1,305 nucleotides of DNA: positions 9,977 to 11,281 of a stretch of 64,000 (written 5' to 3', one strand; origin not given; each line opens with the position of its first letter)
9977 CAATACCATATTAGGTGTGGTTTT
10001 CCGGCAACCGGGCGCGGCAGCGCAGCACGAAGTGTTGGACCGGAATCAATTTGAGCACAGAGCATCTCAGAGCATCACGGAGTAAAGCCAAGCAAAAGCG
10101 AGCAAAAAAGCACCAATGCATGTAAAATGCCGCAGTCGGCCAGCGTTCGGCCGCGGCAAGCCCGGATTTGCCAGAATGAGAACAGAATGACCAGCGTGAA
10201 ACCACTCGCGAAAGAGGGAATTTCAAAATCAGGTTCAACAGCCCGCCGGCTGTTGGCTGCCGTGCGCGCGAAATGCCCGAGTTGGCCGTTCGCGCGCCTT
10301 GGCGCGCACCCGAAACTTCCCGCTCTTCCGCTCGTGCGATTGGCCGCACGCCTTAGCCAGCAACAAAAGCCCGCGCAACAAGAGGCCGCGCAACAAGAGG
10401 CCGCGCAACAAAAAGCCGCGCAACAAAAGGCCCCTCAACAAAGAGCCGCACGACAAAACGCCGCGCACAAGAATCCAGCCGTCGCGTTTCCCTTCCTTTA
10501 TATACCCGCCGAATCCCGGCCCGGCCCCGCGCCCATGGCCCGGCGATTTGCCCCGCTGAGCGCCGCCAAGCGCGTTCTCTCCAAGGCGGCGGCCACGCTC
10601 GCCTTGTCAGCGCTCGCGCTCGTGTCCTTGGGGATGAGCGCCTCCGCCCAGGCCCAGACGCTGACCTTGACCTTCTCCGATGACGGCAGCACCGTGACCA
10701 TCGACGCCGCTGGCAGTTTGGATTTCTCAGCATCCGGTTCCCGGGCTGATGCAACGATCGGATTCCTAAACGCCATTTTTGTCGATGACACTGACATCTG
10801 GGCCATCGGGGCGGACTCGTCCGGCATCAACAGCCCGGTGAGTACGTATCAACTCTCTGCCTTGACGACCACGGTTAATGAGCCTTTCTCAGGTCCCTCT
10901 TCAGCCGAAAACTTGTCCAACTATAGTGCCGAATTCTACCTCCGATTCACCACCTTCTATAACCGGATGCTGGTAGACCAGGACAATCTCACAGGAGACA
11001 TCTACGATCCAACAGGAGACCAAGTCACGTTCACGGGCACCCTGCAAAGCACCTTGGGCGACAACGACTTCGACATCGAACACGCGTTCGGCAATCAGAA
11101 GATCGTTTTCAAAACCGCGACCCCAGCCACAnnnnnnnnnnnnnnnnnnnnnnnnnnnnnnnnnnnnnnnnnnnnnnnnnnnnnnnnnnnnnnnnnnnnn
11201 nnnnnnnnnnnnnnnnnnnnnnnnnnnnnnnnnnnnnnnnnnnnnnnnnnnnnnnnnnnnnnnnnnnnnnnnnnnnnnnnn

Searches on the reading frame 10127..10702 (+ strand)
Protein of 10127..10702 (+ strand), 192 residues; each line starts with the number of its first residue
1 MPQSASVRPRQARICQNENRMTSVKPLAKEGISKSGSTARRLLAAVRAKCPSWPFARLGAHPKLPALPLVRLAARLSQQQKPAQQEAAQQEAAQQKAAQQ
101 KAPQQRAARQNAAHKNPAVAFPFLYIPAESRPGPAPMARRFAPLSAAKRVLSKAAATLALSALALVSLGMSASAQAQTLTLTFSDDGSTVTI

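Call 31: search_protein_families(library=ncbifam, proteins=[window:10127-10702:+], max_evalue=1)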
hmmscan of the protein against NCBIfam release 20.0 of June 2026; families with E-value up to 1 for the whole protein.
window:10127-10702:+ (192 aa): 2 families
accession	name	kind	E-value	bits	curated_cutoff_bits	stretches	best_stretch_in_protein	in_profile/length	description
NF009716.0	PRK13244.1-2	subfamily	0.061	13.6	197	1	146-186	2-47/138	protease inhibitor protein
NF011492.0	PRK14900.1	equivalog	0.69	7.6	1783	1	75-155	989-1038/1044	valine--tRNA ligase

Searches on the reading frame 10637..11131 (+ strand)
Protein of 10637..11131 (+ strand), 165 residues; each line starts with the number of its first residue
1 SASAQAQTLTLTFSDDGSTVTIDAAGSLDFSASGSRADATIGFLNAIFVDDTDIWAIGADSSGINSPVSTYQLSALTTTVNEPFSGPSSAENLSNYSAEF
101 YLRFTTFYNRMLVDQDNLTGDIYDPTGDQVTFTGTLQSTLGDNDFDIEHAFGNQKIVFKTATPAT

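Call 8: search_protein_families(library=pfam, proteins=[window:10637-11131:+], max_evalue=10)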
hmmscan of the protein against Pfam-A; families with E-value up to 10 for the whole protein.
window:10637-11131:+ (165 aa): 0 families

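Call 9: search_solved_structures(query=A1, max_evalue=10)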
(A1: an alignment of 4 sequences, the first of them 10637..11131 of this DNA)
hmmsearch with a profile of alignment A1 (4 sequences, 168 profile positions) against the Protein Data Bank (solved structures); distinct sequences matched with E-value up to 10: 33.
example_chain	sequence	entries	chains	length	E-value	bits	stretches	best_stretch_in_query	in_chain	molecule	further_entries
1z5g_A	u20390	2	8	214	0.12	15.3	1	94-161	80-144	AphA protein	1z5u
2aut_A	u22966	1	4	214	0.12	15.3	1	94-161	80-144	AphA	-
1z88_A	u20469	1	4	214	0.12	15.3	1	94-161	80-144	AphA protein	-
6rhv_C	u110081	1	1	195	0.2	14.6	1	63-108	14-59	Integrin alpha-M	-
9hll_A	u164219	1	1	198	0.2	14.6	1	63-108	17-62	Integrin alpha-M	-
8ce6_A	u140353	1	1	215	0.29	14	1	59-108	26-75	Integrin alpha-M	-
4bgd_C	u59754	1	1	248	0.3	14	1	74-150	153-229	PRE-MRNA-SPLICING FACTOR 8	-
5dca_J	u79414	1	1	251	0.31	13.9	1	74-150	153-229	Pre-mRNA-splicing factor 8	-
2og4_A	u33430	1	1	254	0.32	13.9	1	74-150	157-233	Pre-mRNA-splicing factor 8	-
5gao_A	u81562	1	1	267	0.36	13.7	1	74-150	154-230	Pre-mRNA-splicing factor 8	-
4ilg_C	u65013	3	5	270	0.37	13.7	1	74-150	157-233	Pre-mRNA-splicing factor 8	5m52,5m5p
2kd7_A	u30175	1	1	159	0.4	13.6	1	4-33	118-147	Putative chitobiase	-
3sbg_A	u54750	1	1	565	0.5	13.2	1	74-150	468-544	Pre-mRNA-splicing factor 8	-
8ce9_B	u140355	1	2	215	0.65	12.9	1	59-108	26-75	Integrin alpha-M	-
1n9z_A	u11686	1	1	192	0.68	12.8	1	58-109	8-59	Integrin alpha-M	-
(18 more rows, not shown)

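Call 10: find_homologous_proteins(query=A1, max_evalue=0.001)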
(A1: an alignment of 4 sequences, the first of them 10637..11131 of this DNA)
Query A1 (4 sequences) (165 aa, profile of the alignment): 4 proteins with E <= 0.001 among 8000 candidates.
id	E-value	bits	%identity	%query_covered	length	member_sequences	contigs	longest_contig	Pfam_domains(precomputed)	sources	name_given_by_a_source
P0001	3.1e-64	234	80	99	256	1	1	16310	-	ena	-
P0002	1.0e-20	92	36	61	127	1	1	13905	-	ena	-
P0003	1.8e-10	59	76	18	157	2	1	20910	PF00041.28,PF16656.12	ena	-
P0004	9.4e-8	50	64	28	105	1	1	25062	-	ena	-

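Call 20: predict_structure(alignment_id=A1)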
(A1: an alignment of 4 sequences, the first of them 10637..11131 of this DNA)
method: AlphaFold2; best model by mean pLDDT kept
length: 165 residues; sequences in the alignment: 4
mean_pLDDT: 38.5   pTM: 0.31
mean pLDDT of the five models: 38.5, 31.1, 29.6, 28.4, 25.4
residues with pLDDT >= 90: 0; 70-90: 0; 50-70: 12; < 50: 153
segments of 3 or more residues with pLDDT < 50: 1-9, 17-20, 22-80, 82-86, 90-146, 148-154, 160-165
pLDDT, mean of each block of 10 residues (from residue 1): 39 49 44 27 26 26 28 41 47 40 38 39 36 41 46 47 43
secondary structure, 60 per line:
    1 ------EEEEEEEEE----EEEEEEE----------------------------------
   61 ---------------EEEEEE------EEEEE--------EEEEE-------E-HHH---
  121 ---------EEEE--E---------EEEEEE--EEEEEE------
elements in order: E7-15 E20-26 E76-81 E88-92 E101-105 E130-133 E146-151 E154-159
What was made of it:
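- Tried and rejected: The model was unusable (pLDDT 38.5, call 20).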

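Call 21: search_protein_representatives(alignment_id=A1)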
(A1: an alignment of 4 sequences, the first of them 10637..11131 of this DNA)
Query: 4 sequences, 168 profile positions. Proteins with E-value up to 0.001 (for the whole library): 41; up to 1e-10: 28; up to 1e-30: 8. The best 41 are listed.
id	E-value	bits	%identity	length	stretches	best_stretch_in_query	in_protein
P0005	2.0e-191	645.8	-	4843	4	6-166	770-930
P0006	3.1e-181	612.7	-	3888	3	3-167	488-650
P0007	2.1e-143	489.6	-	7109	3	2-166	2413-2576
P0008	1.3e-96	337.3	-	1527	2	5-168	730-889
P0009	4.8e-66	237.9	-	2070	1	3-165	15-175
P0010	7.3e-65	234.0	-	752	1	3-168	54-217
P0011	1.3e-54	200.7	-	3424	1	2-168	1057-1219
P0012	2.7e-31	124.8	-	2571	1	48-165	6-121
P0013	2.8e-26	108.5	-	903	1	2-167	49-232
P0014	1.6e-25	106.0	-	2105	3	5-168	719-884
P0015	3.1e-24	101.8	-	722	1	3-165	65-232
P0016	1.2e-23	99.9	-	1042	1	3-165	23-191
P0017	4.2e-22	94.9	-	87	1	62-132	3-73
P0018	6.6e-22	94.2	-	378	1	3-165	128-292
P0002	3.2e-21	92.0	-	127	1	7-109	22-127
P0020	7.7e-20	87.5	-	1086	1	4-166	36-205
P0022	1.2e-16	77.1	-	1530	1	6-167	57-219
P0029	5.5e-12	61.9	-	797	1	4-167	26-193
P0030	1.2e-11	60.9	-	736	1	4-168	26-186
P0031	4.4e-11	59.0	-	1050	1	7-166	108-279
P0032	4.4e-08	49.3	-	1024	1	3-165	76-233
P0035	3.3e-07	46.4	-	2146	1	5-154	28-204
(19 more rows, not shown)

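Call 31: search_protein_families(library=ncbifam, proteins=[window:10637-11131:+], max_evalue=1)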
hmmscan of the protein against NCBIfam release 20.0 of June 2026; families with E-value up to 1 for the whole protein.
window:10637-11131:+ (165 aa): 0 families

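Call 43: find_related_loci(query=A1, collection=genome_contigs, flank=10000)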
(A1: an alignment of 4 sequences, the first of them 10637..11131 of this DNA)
Query A1 (165 aa) in genome_contigs; peptide patterns used: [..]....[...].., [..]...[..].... (x = any residue, [..] = any of these).
149 stretches matched a pattern; 45 encode a relative of the query (tblastn E <= 1e-3); 36 distinct loci.
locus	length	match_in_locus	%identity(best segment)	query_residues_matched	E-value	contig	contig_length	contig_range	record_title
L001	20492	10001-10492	95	2-165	3e-101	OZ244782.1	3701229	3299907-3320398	MAG: Candidatus Multivoraceae bacterium isolate 3e40288b-8b50-4129-bb98-006f71277a78 genome assembly, chromosome: 1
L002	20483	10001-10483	93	5-165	2e-97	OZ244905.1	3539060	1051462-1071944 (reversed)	MAG: Gammaproteobacteria bacterium isolate a734ccac-b7d8-410a-8793-3c98b358ebc9 genome assembly, chromosome: 1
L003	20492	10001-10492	91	2-165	1e-96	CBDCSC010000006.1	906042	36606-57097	MAG: Gammaproteobacteria bacterium isolate cf513f33-0391-49c8-bdd4-56b301b507bf genome assembly, contig: contig_6, whole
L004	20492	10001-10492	85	2-165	2e-88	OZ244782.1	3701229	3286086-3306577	MAG: Candidatus Multivoraceae bacterium isolate 3e40288b-8b50-4129-bb98-006f71277a78 genome assembly, chromosome: 1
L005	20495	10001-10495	82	1-165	4e-85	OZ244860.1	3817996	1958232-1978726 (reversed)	MAG: Candidatus Rariloculaceae bacterium isolate 679df853-ac47-4b83-8e01-f524b298fd7f genome assembly, chromosome: 1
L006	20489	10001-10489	80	3-165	3e-82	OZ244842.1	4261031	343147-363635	MAG: Candidatus Azophilus sp. isolate acfa6bc5-040f-4664-9b2f-4dbbdefd3bd8 genome assembly, chromosome: 1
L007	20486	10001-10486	82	1-159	2e-80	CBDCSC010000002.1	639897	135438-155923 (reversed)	MAG: Gammaproteobacteria bacterium isolate cf513f33-0391-49c8-bdd4-56b301b507bf genome assembly, contig: contig_2, whole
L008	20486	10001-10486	80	1-159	1e-79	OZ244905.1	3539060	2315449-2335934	MAG: Gammaproteobacteria bacterium isolate a734ccac-b7d8-410a-8793-3c98b358ebc9 genome assembly, chromosome: 1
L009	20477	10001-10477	52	6-159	2e-43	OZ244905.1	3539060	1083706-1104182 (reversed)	MAG: Gammaproteobacteria bacterium isolate a734ccac-b7d8-410a-8793-3c98b358ebc9 genome assembly, chromosome: 1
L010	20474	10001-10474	52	7-163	1e-43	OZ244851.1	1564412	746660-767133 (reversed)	MAG: Thermodesulfobacteriota bacterium isolate 32987e0f-ffa3-4188-b858-a910181e196f genome assembly, chromosome: 1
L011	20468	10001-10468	53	7-163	4e-42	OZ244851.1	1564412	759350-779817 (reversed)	MAG: Thermodesulfobacteriota bacterium isolate 32987e0f-ffa3-4188-b858-a910181e196f genome assembly, chromosome: 1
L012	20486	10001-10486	52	2-165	7e-42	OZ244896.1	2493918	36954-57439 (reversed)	MAG: Alphaproteobacteria bacterium isolate b76e0a47-ff40-4821-9817-6886deb5fab7 genome assembly, chromosome: 1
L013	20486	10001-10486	51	2-165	2e-41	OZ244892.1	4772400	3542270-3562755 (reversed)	MAG: Candidatus Azophilus sp. isolate 263c0093-2142-458b-a091-56a547675bf7 genome assembly, chromosome: 1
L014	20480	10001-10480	52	4-165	2e-41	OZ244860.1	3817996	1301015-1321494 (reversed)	MAG: Candidatus Rariloculaceae bacterium isolate 679df853-ac47-4b83-8e01-f524b298fd7f genome assembly, chromosome: 1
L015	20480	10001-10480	52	4-165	2e-40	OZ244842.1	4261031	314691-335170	MAG: Candidatus Azophilus sp. isolate acfa6bc5-040f-4664-9b2f-4dbbdefd3bd8 genome assembly, chromosome: 1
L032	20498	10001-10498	32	3-160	3e-14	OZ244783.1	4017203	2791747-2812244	MAG: Paracoccaceae bacterium isolate 0284651d-a79f-44e2-9e0b-9d4bf594e51d genome assembly, chromosome: 1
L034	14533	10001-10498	33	3-162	4e-16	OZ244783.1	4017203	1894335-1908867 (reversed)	MAG: Paracoccaceae bacterium isolate 0284651d-a79f-44e2-9e0b-9d4bf594e51d genome assembly, chromosome: 1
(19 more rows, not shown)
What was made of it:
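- Tried and rejected: A1 was used instead (call 43).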

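Call 54: find_encoding_contigs(protein=P0001, flank=8000, max_places=3)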
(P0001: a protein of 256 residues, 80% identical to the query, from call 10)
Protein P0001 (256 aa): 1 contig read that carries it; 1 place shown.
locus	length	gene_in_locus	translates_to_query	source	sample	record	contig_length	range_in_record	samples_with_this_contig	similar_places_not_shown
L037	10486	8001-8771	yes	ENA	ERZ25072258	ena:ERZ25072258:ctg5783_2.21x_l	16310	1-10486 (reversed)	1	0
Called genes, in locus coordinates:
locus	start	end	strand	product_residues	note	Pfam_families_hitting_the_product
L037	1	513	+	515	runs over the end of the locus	PF02776:TPP_enzyme_N, PF02775:TPP_enzyme_C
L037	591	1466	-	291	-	PF00892:EamA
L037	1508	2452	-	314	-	PF01012:ETF, PF00766:ETF_alpha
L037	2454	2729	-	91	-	-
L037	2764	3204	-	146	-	PF01012:ETF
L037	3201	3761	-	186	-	-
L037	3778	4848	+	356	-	PF00296:Bac_luciferase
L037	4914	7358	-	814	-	PF07715:Plug, PF00593:TonB_dep_Rec_b-barrel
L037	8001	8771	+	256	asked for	-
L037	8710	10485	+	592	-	?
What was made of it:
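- Tried and rejected: It gave only an ENA analysis accession, ERZ25072258 (call 54).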

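Call 58: search_protein_families(library=pfam, proteins=[P0010, P0013, P0015, P0016, P0020, P0022, P0029, P0030, P0031, P0032], max_evalue=0.001)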
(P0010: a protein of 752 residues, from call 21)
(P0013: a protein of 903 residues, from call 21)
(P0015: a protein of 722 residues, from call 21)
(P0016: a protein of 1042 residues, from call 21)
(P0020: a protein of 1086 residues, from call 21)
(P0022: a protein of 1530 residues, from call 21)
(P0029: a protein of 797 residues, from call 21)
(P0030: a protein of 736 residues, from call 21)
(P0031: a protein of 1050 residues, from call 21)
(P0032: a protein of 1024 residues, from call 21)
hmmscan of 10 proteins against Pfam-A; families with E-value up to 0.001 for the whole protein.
P0010 (752 aa): 9 families
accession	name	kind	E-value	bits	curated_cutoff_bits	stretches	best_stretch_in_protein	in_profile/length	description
PF00041.27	fn3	-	4.9e-37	126.5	25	3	414-503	2-83/84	Fibronectin type III domain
PF25059.1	FN3_DSCAM-DSCAML_C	-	4e-14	53.2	39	0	431-502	13-78/89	DSCAM/DSCAML C-terminal Fn3-like domain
PF05345.18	He_PIG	-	3.5e-10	40.6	24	1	325-405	8-95/96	Putative Ig domain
PF01108.23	Tissue_fac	-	2.6e-09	37.3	27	0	504-591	16-102/107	Tissue factor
PF16656.11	Pur_ac_phosph_N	-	4.8e-09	37.1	30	1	418-497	6-88/93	Purple acid Phosphatase, N-terminal domain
PF16323.11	DUF4959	-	4.5e-08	33.8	32.9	0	410-505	17-106/106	Domain of unknown function (DUF4959)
PF16389.11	DUF4998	-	5.3e-08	33.1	29.1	0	415-504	23-108/199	Domain of unknown function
PF10179.15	NDNF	-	4.9e-05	23.8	27.3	0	467-502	87-122/127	Neuron-derived neurotrophic factor, first Fn(III) domain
PF16303.10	DUF4945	-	0.00034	21.1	28.4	0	514-588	20-92/115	Domain of unknown function (DUF4945)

P0013 (903 aa): 2 families
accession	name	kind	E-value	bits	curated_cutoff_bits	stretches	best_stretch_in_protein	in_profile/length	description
PF00041.27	fn3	-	1.3e-14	54.6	25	2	242-324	11-83/84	Fibronectin type III domain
PF16656.11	Pur_ac_phosph_N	-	4.2e-05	24.5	30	0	244-312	12-83/93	Purple acid Phosphatase, N-terminal domain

P0015 (722 aa): 0 families

P0016 (1042 aa): 8 families
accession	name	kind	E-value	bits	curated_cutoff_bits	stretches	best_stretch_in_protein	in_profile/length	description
PF00041.27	fn3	-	9e-38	128.8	25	4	297-375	12-83/84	Fibronectin type III domain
PF25059.1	FN3_DSCAM-DSCAML_C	-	9.3e-17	61.6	39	0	217-277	19-76/89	DSCAM/DSCAML C-terminal Fn3-like domain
PF16656.11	Pur_ac_phosph_N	-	2.2e-09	38.2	30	0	302-363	16-83/93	Purple acid Phosphatase, N-terminal domain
PF16389.11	DUF4998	-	6.8e-08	32.7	29.1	0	192-356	21-185/199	Domain of unknown function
PF13505.12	OMP_b-brl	-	5.2e-07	30.4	28.7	1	867-1042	30-175/175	Outer membrane protein beta-barrel domain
PF16323.11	DUF4959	-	2.7e-06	28.1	32.9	0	286-377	19-106/106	Domain of unknown function (DUF4959)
PF24421.1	Ig_J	-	4.7e-05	23.9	29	0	300-374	27-98/104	Tip attachment protein J, Ig-like domain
PF25814.1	fn3_SORL1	-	0.00081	19.8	27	0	335-373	45-83/90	SORL1-like, fn3 domain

P0020 (1086 aa): 3 families
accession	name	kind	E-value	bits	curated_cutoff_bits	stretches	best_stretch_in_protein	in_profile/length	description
PF05345.18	He_PIG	-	9.6e-08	32.8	24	1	325-384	31-88/96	Putative Ig domain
PF00041.27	fn3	-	2.1e-07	31.5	25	1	212-279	8-69/84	Fibronectin type III domain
PF03797.25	Autotransporter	-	9e-07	29.3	26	1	735-935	2-212/255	Autotransporter beta-domain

P0022 (1530 aa): 8 families
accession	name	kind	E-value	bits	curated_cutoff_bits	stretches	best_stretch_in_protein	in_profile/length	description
PF00041.27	fn3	-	9.6e-39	131.9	25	3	629-725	2-83/84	Fibronectin type III domain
PF03797.25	Autotransporter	-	1.2e-13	51.9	26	1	1175-1376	3-213/255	Autotransporter beta-domain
PF25059.1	FN3_DSCAM-DSCAML_C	-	1.7e-10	41.6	39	0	278-317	40-79/89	DSCAM/DSCAML C-terminal Fn3-like domain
PF16656.11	Pur_ac_phosph_N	-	3.9e-10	40.6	30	2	639-712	12-82/93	Purple acid Phosphatase, N-terminal domain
PF16389.11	DUF4998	-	2.9e-07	30.7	29.1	0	433-513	27-106/199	Domain of unknown function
PF03160.20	Calx-beta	-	4.9e-06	27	27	0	949-1069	2-119/119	Calx-beta domain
PF25788.1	Ig_Rha78A_N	-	9.7e-05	23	27.4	0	531-620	17-98/105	Rha78A-like, N-terminal immunoglobulin domain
PF01108.23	Tissue_fac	-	0.00067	19.9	27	0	219-310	19-106/107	Tissue factor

P0029 (797 aa): 9 families
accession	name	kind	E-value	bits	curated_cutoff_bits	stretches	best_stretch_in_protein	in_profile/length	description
PF00041.27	fn3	-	1.7e-36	124.7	25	3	715-794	5-75/84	Fibronectin type III domain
PF25059.1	FN3_DSCAM-DSCAML_C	-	6.8e-13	49.2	39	0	729-793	12-70/89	DSCAM/DSCAML C-terminal Fn3-like domain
PF16389.11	DUF4998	-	1.8e-08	34.6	29.1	0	711-793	21-98/199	Domain of unknown function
PF17766.7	fn3_6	-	9.6e-08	32.6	26.4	0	632-686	32-84/99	Fibronectin type-III domain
PF16656.11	Pur_ac_phosph_N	-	2.5e-07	31.6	30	1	208-275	11-83/93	Purple acid Phosphatase, N-terminal domain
PF23608.1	Ig_ILCR1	-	9.2e-06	26.1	27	0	209-279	16-92/114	ILCR1 Ig-like domain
PF17996.7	CE2_N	-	0.00054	20.4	27.9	0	464-521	27-81/108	Carbohydrate esterase 2 N-terminal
PF10179.15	NDNF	-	0.00056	20.4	27.3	0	252-278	88-114/127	Neuron-derived neurotrophic factor, first Fn(III) domain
PF22544.2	HYDIN_VesB_CFA65-like_Ig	-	0.00067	20.3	25.5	0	550-609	40-99/100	HYDIN/CFA65/VesB-like, Ig-like domain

P0030 (736 aa): 2 families
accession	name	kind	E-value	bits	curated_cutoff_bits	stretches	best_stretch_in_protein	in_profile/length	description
PF03797.25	Autotransporter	-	1.4e-10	41.8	26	1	387-574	8-207/255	Autotransporter beta-domain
PF05345.18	He_PIG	-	9.1e-06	26.5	24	1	195-270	8-88/96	Putative Ig domain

P0031 (1050 aa): 3 families
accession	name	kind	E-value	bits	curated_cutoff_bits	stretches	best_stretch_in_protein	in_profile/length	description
PF00041.27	fn3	-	3.5e-22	78.8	25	1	283-370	2-82/84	Fibronectin type III domain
PF25059.1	FN3_DSCAM-DSCAML_C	-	4.6e-09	36.9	39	0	300-370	13-78/89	DSCAM/DSCAML C-terminal Fn3-like domain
PF16656.11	Pur_ac_phosph_N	-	0.00042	21.3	30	1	289-358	8-82/93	Purple acid Phosphatase, N-terminal domain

P0032 (1024 aa): 4 families
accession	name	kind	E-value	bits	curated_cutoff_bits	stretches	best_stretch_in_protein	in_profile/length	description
PF00041.27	fn3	-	9.6e-22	77.4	25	1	239-327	2-83/84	Fibronectin type III domain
PF25059.1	FN3_DSCAM-DSCAML_C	-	1.1e-10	42.1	39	0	280-326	34-78/89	DSCAM/DSCAML C-terminal Fn3-like domain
PF16656.11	Pur_ac_phosph_N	-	9e-07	29.8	30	0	251-321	14-88/93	Purple acid Phosphatase, N-terminal domain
PF16389.11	DUF4998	-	5.9e-06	26.4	29.1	0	235-327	18-107/199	Domain of unknown function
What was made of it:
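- Closest known: Classical. Same: Several short X-family proteins pass Pfam PF03797 (call 58).
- P0016 ends in OMP_b-brl (call 58).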

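Call 78: list_cluster_members(proteins=[P0005, P0006, P0007, P0009, P0010, P0016, P0020, P0022, P0030, P0035])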
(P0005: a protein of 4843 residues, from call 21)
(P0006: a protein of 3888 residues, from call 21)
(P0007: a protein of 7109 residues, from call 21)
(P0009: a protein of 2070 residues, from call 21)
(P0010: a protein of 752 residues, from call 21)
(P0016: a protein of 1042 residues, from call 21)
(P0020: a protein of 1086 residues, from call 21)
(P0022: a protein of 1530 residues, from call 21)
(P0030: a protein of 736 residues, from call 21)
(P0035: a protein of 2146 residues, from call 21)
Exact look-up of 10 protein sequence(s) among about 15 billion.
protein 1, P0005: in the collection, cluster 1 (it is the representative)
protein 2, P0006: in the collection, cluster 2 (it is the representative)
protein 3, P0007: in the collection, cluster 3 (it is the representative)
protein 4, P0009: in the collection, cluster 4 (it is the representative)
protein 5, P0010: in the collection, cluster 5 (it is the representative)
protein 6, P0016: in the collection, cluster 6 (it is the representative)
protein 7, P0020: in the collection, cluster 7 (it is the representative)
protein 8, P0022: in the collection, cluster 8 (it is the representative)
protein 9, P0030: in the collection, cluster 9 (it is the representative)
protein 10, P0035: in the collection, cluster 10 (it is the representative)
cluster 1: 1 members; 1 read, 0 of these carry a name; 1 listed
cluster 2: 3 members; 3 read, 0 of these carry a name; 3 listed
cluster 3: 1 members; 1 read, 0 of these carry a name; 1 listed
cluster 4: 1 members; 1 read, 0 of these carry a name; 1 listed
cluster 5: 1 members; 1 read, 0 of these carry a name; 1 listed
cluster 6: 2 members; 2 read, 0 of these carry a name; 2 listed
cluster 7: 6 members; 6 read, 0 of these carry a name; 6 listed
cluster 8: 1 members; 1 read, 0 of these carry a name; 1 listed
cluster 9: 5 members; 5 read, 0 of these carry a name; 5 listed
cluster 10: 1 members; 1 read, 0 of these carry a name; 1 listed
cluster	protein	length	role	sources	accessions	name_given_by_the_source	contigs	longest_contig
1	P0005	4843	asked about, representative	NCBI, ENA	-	-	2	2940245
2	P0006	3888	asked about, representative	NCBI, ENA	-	-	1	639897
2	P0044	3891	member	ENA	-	-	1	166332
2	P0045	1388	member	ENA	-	-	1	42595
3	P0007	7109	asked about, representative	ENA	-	-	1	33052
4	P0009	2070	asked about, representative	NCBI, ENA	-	-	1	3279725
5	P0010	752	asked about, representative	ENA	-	-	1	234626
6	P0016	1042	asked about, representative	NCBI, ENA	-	-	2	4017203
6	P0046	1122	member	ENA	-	-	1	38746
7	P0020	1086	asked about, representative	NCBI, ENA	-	-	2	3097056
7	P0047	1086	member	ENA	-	-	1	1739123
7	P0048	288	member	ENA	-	-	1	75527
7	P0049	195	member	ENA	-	-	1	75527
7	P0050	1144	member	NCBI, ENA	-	-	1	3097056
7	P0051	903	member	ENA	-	-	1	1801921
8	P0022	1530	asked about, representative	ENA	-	-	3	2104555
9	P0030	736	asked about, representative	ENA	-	-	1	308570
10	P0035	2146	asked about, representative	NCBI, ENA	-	-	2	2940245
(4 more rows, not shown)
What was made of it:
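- All relatives come from one MAG series (calls 43, 78).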

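Call 84: find_related_loci(query=A1, collection=metagenome_contigs, flank=3000)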
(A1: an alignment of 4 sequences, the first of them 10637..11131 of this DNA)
Query A1 (165 aa) in metagenome_contigs; peptide patterns used: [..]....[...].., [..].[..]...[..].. (x = any residue, [..] = any of these).
224 stretches matched a pattern, but none encodes a relative of the query by tblastn (E <= 1e-3).

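Call 85: find_related_loci(query=A1, collection=viral_contigs, flank=3000)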
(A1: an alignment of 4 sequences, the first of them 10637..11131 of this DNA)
Query A1 (165 aa) in viral_contigs; peptide patterns used: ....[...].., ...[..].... (x = any residue, [..] = any of these).
178 stretches matched a pattern, but none encodes a relative of the query by tblastn (E <= 1e-3).
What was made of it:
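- Tried and rejected: No relatives (calls 84, 85).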
